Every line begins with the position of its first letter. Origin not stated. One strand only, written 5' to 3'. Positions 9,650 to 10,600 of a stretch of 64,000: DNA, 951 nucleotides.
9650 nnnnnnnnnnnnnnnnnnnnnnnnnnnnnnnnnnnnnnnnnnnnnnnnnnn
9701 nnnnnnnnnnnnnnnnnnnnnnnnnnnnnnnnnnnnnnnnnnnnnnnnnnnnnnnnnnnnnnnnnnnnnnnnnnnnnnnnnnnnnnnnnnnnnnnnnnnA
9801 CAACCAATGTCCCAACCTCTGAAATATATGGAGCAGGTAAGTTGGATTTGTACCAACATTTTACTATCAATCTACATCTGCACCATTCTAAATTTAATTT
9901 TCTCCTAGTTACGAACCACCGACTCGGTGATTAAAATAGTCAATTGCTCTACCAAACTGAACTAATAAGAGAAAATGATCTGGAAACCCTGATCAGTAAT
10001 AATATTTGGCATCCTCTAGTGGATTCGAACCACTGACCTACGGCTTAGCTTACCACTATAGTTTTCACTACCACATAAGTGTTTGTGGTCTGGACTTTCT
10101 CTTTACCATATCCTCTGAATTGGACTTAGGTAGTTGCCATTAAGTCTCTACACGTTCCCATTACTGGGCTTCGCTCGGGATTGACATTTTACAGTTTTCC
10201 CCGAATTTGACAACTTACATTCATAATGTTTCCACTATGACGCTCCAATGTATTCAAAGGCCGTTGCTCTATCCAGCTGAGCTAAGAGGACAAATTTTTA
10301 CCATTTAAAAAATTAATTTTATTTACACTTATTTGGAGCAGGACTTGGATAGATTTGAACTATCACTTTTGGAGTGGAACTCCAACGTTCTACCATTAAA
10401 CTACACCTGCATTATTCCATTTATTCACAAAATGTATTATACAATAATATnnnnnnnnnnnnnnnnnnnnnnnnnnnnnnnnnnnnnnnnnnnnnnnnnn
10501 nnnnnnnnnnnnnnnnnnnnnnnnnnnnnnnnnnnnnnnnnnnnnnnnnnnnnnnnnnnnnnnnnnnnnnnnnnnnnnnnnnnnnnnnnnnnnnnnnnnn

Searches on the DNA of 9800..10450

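Call 49: search_rna_families(source=window, start=9800, end=10450, threshold=evalue, max_evalue=0.1, show_alignments=2)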
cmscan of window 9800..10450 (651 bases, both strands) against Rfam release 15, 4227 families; matches with E-value up to 0.1: 3.
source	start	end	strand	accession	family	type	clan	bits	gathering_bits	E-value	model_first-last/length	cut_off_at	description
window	10072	10266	-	RF00028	Intron_gpI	Intron;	-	75.6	50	2.3e-19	1-253/253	no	Group I catalytic intron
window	10340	10410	-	RF00005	tRNA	Gene; tRNA;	CL00001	50.5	29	7.4e-10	1-71/71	no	tRNA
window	9910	10064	-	RF02553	YrlA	Gene; sRNA;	-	20.7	69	0.094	1-114/114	no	Y RNA-like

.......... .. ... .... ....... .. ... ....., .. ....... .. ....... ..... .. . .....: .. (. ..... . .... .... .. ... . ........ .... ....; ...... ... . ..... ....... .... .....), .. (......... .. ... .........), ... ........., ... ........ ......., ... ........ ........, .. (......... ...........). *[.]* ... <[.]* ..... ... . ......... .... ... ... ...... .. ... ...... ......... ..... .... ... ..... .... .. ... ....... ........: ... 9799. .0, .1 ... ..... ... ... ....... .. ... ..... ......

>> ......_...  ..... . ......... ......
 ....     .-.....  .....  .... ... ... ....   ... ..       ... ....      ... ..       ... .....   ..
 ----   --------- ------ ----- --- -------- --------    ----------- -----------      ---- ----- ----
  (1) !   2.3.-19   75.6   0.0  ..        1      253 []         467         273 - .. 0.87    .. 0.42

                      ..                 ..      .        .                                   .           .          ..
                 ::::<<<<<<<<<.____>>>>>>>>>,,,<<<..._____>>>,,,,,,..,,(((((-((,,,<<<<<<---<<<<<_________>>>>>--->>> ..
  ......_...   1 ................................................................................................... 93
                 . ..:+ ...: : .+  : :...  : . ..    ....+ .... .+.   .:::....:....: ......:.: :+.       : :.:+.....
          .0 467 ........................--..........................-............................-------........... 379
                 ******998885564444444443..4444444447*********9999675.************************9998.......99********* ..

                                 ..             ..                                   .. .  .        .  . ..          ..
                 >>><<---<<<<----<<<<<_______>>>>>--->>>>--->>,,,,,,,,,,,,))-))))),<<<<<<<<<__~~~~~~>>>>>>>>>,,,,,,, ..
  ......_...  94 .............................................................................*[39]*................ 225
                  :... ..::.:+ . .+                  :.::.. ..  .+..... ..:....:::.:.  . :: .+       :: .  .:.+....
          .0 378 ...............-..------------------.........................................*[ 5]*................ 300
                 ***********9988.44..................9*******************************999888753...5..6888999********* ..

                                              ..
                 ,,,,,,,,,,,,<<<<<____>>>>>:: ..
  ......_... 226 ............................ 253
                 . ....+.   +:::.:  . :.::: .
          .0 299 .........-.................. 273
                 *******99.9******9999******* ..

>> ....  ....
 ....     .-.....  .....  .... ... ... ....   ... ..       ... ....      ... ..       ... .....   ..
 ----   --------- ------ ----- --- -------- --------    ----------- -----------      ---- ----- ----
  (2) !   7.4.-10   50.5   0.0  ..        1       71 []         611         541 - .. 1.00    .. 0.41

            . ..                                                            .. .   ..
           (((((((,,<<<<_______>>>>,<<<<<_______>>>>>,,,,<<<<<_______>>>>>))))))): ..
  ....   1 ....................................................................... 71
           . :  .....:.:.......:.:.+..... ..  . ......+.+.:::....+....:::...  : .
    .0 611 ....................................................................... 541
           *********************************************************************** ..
